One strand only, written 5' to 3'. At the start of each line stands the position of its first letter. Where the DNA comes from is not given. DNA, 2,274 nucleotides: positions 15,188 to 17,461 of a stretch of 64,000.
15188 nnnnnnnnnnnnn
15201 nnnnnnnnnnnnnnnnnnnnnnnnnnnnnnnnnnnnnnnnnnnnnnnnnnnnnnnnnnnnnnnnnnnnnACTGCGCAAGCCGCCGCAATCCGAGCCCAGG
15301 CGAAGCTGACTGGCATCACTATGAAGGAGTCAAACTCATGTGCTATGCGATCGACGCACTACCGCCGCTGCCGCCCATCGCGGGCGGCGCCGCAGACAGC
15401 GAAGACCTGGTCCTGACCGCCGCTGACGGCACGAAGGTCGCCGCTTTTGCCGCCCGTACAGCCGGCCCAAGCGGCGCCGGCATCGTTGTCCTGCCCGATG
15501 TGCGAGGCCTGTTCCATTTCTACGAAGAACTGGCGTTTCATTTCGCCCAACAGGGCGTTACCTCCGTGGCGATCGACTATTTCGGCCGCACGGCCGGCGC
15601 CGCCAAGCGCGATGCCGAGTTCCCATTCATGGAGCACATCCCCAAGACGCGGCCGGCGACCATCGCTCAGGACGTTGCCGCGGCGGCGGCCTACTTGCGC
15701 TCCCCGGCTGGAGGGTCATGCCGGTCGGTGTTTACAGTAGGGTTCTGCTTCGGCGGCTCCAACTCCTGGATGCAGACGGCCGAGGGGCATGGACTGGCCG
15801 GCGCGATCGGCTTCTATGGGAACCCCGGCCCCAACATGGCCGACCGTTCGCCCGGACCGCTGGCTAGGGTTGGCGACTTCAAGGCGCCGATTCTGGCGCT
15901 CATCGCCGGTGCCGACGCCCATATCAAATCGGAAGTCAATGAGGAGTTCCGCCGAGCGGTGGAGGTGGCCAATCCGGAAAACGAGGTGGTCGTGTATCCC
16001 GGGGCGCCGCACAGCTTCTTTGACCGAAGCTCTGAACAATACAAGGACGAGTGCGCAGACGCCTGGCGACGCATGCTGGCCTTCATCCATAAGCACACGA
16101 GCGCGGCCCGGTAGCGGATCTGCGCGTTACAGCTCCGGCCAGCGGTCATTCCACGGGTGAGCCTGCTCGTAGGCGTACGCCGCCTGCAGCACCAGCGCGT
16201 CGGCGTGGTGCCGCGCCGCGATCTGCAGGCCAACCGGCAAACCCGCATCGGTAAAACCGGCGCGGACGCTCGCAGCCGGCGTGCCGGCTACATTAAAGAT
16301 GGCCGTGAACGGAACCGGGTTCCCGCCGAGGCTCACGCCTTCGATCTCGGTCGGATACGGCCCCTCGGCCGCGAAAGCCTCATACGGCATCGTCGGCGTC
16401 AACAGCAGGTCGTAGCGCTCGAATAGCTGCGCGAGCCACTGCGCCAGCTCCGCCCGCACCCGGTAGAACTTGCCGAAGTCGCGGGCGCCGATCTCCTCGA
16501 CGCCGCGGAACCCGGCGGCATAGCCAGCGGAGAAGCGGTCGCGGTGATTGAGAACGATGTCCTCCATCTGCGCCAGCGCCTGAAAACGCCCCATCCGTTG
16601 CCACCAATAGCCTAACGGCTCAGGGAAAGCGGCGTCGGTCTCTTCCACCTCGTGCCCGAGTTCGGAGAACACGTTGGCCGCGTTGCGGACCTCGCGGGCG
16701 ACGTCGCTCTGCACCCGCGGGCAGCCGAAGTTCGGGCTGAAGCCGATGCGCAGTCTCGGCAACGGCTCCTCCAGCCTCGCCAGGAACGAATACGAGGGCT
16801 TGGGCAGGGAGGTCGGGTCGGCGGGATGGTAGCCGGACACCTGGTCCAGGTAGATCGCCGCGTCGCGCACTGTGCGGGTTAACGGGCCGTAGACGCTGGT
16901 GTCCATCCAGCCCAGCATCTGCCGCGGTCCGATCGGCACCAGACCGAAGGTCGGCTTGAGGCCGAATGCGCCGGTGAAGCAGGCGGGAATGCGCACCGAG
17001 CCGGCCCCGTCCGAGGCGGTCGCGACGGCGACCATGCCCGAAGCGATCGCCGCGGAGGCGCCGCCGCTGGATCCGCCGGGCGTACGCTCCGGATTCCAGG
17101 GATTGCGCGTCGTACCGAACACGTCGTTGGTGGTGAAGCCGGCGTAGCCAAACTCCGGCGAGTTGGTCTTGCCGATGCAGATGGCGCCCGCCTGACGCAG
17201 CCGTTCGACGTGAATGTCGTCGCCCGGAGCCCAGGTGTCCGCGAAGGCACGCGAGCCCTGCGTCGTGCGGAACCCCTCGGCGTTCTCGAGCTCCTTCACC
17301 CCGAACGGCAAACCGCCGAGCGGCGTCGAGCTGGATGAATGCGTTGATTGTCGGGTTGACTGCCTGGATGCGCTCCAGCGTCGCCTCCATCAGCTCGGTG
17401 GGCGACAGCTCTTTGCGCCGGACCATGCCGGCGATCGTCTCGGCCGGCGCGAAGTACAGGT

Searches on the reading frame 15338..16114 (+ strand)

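Call 29: search_protein_families(library=pfam, proteins=[window:15338-16114:+], max_evalue=0.00001)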
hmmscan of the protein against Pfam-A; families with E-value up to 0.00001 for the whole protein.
window:15338-16114:+ (258 aa): 1 family
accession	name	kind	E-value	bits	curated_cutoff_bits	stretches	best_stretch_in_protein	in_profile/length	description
PF01738.24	DLH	-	2.3e-34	119.3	21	1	36-252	3-215/217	Dienelactone hydrolase family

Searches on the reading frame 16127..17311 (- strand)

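Call 29: search_protein_families(library=pfam, proteins=[window:16127-17311:-], max_evalue=0.00001)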
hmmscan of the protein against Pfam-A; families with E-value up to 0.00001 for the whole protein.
window:16127-17311:- (394 aa): 1 family
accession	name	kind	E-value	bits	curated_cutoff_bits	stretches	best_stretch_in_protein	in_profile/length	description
PF01425.27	Amidase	-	1.2e-87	295.2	27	1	1-375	50-445/445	Amidase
